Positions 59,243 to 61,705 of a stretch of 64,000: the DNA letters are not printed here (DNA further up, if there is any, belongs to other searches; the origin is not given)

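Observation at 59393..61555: Orphan ~700-aa PIN-like / two-TM protein in the AT-rich cargo slot next to an integrase: candidate single-gene defence or abortive-infection determinant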

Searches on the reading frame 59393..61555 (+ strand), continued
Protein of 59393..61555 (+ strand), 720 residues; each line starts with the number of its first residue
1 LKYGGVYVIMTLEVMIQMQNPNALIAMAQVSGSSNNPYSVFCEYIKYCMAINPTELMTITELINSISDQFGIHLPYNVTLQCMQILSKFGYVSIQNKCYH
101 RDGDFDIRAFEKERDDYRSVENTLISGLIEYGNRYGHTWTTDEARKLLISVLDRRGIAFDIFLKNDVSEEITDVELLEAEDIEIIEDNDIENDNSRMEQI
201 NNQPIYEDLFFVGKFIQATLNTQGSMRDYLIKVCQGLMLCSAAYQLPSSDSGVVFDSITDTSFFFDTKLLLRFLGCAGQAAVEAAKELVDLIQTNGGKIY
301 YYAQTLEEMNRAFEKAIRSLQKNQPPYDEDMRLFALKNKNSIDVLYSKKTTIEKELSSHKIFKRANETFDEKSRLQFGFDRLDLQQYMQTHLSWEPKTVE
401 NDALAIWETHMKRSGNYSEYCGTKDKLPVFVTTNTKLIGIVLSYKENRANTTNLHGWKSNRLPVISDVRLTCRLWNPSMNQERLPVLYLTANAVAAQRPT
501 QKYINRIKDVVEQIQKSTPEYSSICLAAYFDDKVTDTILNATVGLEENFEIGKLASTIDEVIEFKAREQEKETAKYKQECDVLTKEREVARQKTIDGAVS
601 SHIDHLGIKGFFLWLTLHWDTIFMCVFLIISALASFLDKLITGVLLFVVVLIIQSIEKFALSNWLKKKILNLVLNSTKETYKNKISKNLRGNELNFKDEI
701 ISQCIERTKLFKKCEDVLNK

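Call 53: find_encoding_contigs(protein=P0054, flank=8000, max_places=3)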
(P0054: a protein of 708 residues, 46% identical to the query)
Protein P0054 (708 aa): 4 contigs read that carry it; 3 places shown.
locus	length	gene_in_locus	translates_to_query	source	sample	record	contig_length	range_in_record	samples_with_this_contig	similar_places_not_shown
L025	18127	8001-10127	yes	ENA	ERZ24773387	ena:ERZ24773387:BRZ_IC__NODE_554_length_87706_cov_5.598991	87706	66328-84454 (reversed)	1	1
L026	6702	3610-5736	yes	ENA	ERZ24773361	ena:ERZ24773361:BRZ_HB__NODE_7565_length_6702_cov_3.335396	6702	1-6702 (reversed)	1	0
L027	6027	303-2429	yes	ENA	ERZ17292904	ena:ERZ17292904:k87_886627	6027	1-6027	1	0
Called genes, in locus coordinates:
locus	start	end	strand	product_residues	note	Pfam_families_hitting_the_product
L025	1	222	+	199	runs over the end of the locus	-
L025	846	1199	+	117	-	PF13560:HTH_31 (weak), PF12844:HTH_19 (weak)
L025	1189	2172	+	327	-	PF27151:YagJ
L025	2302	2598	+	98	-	PF20648:DUF6809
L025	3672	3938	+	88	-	-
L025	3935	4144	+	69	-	-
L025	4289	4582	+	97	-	-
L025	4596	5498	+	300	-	PF05065:Phage_capsid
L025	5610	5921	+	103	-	-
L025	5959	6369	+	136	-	PF00239:Resolvase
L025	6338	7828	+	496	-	PF00239:Resolvase, PF07508:Recombinase, PF13408:Zn_ribbon_recom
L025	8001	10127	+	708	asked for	-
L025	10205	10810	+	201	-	PF08238:Sel1 (faint)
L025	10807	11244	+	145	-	-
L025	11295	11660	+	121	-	-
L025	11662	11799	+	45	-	-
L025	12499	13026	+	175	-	PF13302:Acetyltransf_3, PF13420:Acetyltransf_4 (weak), PF00583:Acetyltransf_1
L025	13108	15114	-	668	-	PF22745:Nlig-Ia, PF01653:DNA_ligase_aden, PF14520:HHH_5 (faint), PF03120:OB_DNA_ligase, PF03119:DNA_ligase_ZBD, PF12826:HHH_2, PF00533:BRCT, PF16589:BRCT_2 (faint)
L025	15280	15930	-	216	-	PF09560:Spore_YunB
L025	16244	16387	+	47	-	-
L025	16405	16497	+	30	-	-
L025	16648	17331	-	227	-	PF04263:TPK_catalytic, PF04265:TPK_B1_binding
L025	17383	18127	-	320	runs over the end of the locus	PF16745:RsgA_N, PF03193:RsgA_GTPase, PF01926:MMR_HSR1 (weak)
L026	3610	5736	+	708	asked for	-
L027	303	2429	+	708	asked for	-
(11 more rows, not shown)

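Call 54: find_encoding_contigs(protein=P0009, flank=8000, max_places=2)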
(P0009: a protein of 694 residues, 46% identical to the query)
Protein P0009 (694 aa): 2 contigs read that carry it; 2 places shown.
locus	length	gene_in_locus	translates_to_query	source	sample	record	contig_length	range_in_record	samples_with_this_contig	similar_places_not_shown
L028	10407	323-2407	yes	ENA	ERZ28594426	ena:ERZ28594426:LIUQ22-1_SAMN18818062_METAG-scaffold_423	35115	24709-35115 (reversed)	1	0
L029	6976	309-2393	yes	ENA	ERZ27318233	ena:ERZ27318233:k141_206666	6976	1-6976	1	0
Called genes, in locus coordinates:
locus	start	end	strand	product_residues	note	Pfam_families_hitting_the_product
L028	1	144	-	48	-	?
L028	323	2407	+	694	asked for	-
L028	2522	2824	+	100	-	-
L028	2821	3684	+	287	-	-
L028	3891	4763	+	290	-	PF12784:PDDEXK_2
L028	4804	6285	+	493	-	-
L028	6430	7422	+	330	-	PF01073:3Beta_HSD, PF01370:Epimerase, PF02719:Polysacc_synt_2, PF04321:RmlD_sub_bind, PF05368:NmrA, PF07993:NAD_binding_4, PF13460:NAD_binding_10, PF16363:GDP_Man_Dehyd, +2 more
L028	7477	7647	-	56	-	-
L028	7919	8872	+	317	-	-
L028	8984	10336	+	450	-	PF02878:PGM_PMM_I, PF02879:PGM_PMM_II, PF02880:PGM_PMM_III, PF00408:PGM_PMM_IV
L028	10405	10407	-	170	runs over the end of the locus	-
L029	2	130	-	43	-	?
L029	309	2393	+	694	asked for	-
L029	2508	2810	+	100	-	-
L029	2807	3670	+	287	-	-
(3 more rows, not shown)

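Call 56: find_related_loci(query=A1, collection=viral_contigs, flank=10000)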
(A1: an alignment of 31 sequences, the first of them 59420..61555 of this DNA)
Query A1 (711 aa) in viral_contigs; peptide patterns used: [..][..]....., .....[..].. (x = any residue, [..] = any of these).
24 stretches matched a pattern; 2 encode a relative of the query (tblastn E <= 1e-3); 2 distinct loci.
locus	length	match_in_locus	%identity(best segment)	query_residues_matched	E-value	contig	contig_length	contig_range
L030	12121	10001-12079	36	5-708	4e-137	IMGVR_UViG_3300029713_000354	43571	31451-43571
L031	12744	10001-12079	35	5-708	2e-136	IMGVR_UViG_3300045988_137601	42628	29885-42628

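Call 59: search_protein_families(library=phrogs, proteins=[L030:44-982:+, L030:2070-2843:+, L030:2853-3254:+, L030:3539-4141:+, L030:4096-5613:+, L030:5526-7229:+, L030:7718-8170:+, L030:8145-8903:+, L030:9401-9841:+, L030:9124-9399:+], max_evalue=0.001)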
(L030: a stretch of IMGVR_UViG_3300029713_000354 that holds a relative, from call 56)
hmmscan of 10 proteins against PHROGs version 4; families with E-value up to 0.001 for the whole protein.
L030:44-982:+ (312 aa): 4 families
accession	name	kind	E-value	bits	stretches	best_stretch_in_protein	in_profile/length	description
phrog_16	-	DNA, RNA and nucleotide metabolism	3.6e-42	145.6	1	22-289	351-605/986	DNA helicase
phrog_9690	-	DNA, RNA and nucleotide metabolism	3.3e-26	93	1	33-300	27-292/306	DNA helicase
phrog_17901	-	DNA, RNA and nucleotide metabolism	1.8e-05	26.1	1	229-291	14-76/109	DNA helicase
phrog_62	-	DNA, RNA and nucleotide metabolism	0.00015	20.3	0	209-282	1036-1108/1881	DNA helicase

L030:2070-2843:+ (257 aa): 2 families
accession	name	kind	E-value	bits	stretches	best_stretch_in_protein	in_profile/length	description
phrog_1227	-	DNA, RNA and nucleotide metabolism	7.6e-65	219.8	1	2-252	3-265/268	exonuclease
phrog_412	-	DNA, RNA and nucleotide metabolism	2.6e-17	64.2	1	3-216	144-378/440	exonuclease VIII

L030:2853-3254:+ (133 aa): 2 families
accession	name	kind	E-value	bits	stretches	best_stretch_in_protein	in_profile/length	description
phrog_44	-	DNA, RNA and nucleotide metabolism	3.9e-38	132.7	1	1-133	86-228/271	single strand DNA binding protein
phrog_25370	-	unknown function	2.9e-07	31.1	1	1-48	1-48/48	-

L030:3539-4141:+ (200 aa): 7 families
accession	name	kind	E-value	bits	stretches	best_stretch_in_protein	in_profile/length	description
phrog_11992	-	unknown function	1.2e-30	108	1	31-190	6-162/177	-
phrog_6444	-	DNA, RNA and nucleotide metabolism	1.8e-13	51.2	1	54-141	37-124/577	DNA primase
phrog_510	-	DNA, RNA and nucleotide metabolism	1.2e-12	48.4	1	33-183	21-151/667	DNA primase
phrog_18097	-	DNA, RNA and nucleotide metabolism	3.2e-12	47.4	1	54-114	34-97/199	DNA primase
phrog_47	-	DNA, RNA and nucleotide metabolism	8e-07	29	1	39-112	32-112/947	DNA primase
phrog_35967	-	unknown function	2.3e-05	25.9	1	138-181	11-55/67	-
phrog_360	-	DNA, RNA and nucleotide metabolism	9.3e-05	23.5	1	52-105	29-84/133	DNA primase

L030:4096-5613:+ (505 aa): 7 families
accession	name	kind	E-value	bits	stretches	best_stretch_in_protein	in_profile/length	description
phrog_256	-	DNA, RNA and nucleotide metabolism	2e-95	322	1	70-440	335-711/798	DNA helicase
phrog_1313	-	DNA, RNA and nucleotide metabolism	4.4e-91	307.5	1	73-500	112-557/568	DNA helicase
phrog_15962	-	DNA, RNA and nucleotide metabolism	2e-48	166.3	1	67-364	384-673/835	DNA primase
phrog_16593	-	DNA, RNA and nucleotide metabolism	3.6e-32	112.6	1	157-420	473-726/823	DNA primase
phrog_2249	-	DNA, RNA and nucleotide metabolism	1.1e-20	75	1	235-416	514-690/802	DNA primase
phrog_36873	-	DNA, RNA and nucleotide metabolism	6e-18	65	1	185-434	486-728/1082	DNA helicase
phrog_4630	-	DNA, RNA and nucleotide metabolism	2.7e-14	53.8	1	201-361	196-363/581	DNA primase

L030:5526-7229:+ (567 aa): 6 families
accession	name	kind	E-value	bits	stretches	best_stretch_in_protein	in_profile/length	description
phrog_116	-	other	5.7e-102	343.4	1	29-564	205-498/779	DNA methyltransferase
phrog_23072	-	other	2e-65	222.8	1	314-563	108-395/400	DNA methyltransferase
phrog_29443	-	unknown function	2.1e-65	221.6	1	30-183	1-155/273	-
phrog_363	-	other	1.1e-34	121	1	30-251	52-225/327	DNA methyltransferase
phrog_5999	-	other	7e-31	107.5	1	31-129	2-102/109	DNA methyltransferase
phrog_13621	-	unknown function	1e-29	103.8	1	467-563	21-116/121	-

L030:7718-8170:+ (150 aa): 2 families
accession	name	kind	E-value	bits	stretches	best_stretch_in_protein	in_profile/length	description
phrog_135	-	DNA, RNA and nucleotide metabolism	6e-52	178.7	1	13-150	147-291/463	dUTPase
phrog_1663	-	DNA, RNA and nucleotide metabolism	2.4e-05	24.6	1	39-126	108-197/303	dCTP deaminase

L030:8145-8903:+ (252 aa): 4 families
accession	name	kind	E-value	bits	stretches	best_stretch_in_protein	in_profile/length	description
phrog_4433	-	unknown function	2.1e-27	97.4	1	13-206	10-205/312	-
phrog_14105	-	unknown function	4.1e-20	73.1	1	9-110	3-100/297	-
phrog_27197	-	unknown function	6e-18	66.1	1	163-252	8-97/97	-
phrog_9215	-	unknown function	4.9e-05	24.2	1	13-129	63-178/268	-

L030:9401-9841:+ (146 aa): 1 family
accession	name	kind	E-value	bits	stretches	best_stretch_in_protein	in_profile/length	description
phrog_19831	-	unknown function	1.2e-07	33.1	1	1-122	1-106/124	-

L030:9124-9399:+ (91 aa): 0 families

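Call 64: search_dna_similar(query=window:59420-61555:+, collection=phages, mode=protein, max_evalue=0.001, max_rows=20)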
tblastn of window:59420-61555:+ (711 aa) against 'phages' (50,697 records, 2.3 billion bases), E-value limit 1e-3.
No match.

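Call 65: search_dna_similar(query=window:59420-61555:+, collection=plasmids, mode=protein, max_evalue=0.001, max_rows=20)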
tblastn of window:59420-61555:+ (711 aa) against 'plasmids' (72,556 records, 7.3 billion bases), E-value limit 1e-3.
No match.

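Call 66: search_dna_similar(query=P0260, collection=plasmids, mode=protein, max_evalue=0.001, max_rows=15)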
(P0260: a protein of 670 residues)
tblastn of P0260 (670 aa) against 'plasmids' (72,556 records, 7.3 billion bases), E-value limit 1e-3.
Records with a match: 12; places in all: 12; records where one place covers at least 80% of the query: 2.
Best place of each record, by identity: <60% 12.
By first word of the organism name: Enterococcus 6; Hymenobacter 1; Sporosarcina 1; Pantoea 1; Arthrobacter 1; Klebsiella 1; Listeria 1.
By predicted mobility (MOB-suite, as given by PLSDB): mobilizable 6; non-mobilizable 4; conjugative 2.
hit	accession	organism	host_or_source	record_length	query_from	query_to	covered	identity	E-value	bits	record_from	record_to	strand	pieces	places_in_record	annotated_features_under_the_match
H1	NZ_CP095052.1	Hymenobacter sp. 5317J-9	single cell,air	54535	5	514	76%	32.6%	1e-74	269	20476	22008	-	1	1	hypothetical protein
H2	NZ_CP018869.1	Sporosarcina sp. P37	cell culture,Base of single tree in ...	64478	2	527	79%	29.3%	2e-64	239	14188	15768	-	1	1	hypothetical protein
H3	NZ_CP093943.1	Enterococcus faecium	Homo sapiens,blood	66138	8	519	76%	29.3%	6e-73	264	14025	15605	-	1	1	hypothetical protein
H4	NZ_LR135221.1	Enterococcus faecium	-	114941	8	519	76%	29.3%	6e-73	264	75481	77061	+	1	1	hypothetical protein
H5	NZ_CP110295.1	Enterococcus faecium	piglet,cell culture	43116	8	519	76%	29.3%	8e-73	264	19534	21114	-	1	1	hypothetical protein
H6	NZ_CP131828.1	Enterococcus faecium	Homo sapiens,culture,blood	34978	8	519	76%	29.3%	9e-73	263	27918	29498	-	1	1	hypothetical protein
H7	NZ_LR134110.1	Enterococcus faecium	-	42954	8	519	76%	29.3%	9e-73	263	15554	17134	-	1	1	hypothetical protein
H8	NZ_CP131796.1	Enterococcus faecium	Homo sapiens,culture,blood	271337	8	519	76%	29.3%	9e-73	263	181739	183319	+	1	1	hypothetical protein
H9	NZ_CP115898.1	Pantoea piersonii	Homo sapiens,blood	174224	1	638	95%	23.5%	4e-47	187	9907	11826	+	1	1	hypothetical protein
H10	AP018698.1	Arthrobacter sp. MN05-02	-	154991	10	535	79%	28.2%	8e-61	228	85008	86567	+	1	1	hypothetical protein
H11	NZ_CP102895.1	Klebsiella quasipneumoniae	animal,mixed culture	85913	17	559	81%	22.6%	2e-42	172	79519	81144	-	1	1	hypothetical protein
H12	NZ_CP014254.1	Listeria monocytogenes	food,fire pearl white nectarine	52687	406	525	18%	28.3%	5e-10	71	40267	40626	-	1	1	hypothetical protein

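Call 67: search_dna_similar(query=P0165, collection=plasmids, mode=protein, max_evalue=0.001, max_rows=15)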
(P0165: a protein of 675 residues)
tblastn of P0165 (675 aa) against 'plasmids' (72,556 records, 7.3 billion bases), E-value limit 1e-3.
Records with a match: 10; places in all: 10; records where one place covers at least 80% of the query: 0.
Best place of each record, by identity: <60% 10.
By first word of the organism name: Enterococcus 6; Arthrobacter 1; Sporosarcina 1; Klebsiella 1; Hymenobacter 1.
By predicted mobility (MOB-suite, as given by PLSDB): mobilizable 5; non-mobilizable 3; conjugative 2.
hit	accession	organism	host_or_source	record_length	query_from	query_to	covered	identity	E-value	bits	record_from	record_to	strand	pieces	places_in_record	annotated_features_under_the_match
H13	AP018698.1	Arthrobacter sp. MN05-02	-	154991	5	531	78%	22.4%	2e-14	85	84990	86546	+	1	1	hypothetical protein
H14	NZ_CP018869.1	Sporosarcina sp. P37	cell culture,Base of single tree in ...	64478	167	531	54%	26.9%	2e-8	65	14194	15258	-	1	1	hypothetical protein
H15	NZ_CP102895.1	Klebsiella quasipneumoniae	animal,mixed culture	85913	18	488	70%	20.7%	2e-4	53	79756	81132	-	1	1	hypothetical protein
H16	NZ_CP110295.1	Enterococcus faecium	piglet,cell culture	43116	96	447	52%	24.9%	2e-9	69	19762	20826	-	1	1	hypothetical protein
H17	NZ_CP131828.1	Enterococcus faecium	Homo sapiens,culture,blood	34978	96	447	52%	24.9%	3e-9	69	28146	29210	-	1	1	hypothetical protein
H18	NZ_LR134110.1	Enterococcus faecium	-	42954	96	447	52%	24.9%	3e-9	69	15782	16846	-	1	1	hypothetical protein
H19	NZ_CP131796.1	Enterococcus faecium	Homo sapiens,culture,blood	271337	96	447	52%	24.9%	3e-9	69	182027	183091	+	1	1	hypothetical protein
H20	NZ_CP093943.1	Enterococcus faecium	Homo sapiens,blood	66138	96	447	52%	24.9%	3e-9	68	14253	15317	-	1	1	hypothetical protein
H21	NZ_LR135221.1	Enterococcus faecium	-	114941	96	447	52%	24.9%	3e-9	68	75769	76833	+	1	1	hypothetical protein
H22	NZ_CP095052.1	Hymenobacter sp. 5317J-9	single cell,air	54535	2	315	47%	20.9%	2e-6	59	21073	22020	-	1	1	hypothetical protein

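Call 68: search_dna_similar(query=P0260, collection=phages, mode=protein, max_evalue=0.001, max_rows=15)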
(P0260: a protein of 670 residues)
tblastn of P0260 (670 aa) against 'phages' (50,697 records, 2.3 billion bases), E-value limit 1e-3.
No match.

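Call 69: get_annotated_region(hit=H3, flank=6000)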
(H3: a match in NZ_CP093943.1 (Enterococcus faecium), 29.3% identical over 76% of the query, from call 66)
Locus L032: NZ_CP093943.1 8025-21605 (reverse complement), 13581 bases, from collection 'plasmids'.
description: Enterococcus faecium strain NY2032 plasmid pNY2032-2, complete sequence
organism: Enterococcus faecium (NCBI taxid 1352)
taxonomy: Bacteria; Bacillota; Bacilli; Lactobacillales; Enterococcaceae; Enterococcus; Enterococcus faecium
host: -; source: Homo sapiens,blood; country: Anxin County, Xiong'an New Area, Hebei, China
typing (MOB-suite, as given by PLSDB): mobilizable; replicon rep_cluster_185; relaxase MOBT,MOBV
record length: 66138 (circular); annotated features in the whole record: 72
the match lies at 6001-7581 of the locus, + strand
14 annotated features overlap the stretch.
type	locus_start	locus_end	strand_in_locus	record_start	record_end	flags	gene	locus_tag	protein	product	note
CDS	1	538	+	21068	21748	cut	-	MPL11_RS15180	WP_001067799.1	IS6-like element IS1216 family transposase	GO:0006313 - DNA transposition [Evidence IEA]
CDS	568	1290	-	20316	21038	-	-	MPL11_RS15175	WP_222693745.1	hypothetical protein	-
CDS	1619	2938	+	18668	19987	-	-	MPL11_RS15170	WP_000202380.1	IS1380-like element IS1678 family transposase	GO:0006313 - DNA transposition [Evidence IEA]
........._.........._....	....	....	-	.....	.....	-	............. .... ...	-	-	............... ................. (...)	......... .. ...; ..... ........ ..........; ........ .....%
predicted_resistance_gene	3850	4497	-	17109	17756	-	catA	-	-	type A-9 chloramphenicol O-acetyltransferase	predicted by amrfinderplus; class PHENICOL; identity 99.07%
CDS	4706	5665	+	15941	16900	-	-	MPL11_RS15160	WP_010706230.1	IS30 family transposase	-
CDS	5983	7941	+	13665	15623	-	-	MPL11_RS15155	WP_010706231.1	hypothetical protein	-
CDS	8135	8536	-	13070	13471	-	-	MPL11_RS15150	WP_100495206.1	hypothetical protein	-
CDS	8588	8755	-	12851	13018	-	-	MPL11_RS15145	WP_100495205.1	YjzC family protein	-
CDS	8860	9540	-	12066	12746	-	-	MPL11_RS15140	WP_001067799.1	IS6-like element IS1216 family transposase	GO:0006313 - DNA transposition [Evidence IEA]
CDS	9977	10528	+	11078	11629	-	-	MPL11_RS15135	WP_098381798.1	recombinase family protein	GO:0006310 - DNA recombination [Evidence IEA]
CDS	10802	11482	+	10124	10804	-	-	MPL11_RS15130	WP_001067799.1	IS6-like element IS1216 family transposase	GO:0006313 - DNA transposition [Evidence IEA]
CDS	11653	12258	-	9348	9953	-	-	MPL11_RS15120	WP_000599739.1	protein adenylyltransferase Fic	-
CDS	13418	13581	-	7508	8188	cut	-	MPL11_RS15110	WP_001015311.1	IS6-like element IS1216 family transposase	GO:0006313 - DNA transposition [Evidence IEA]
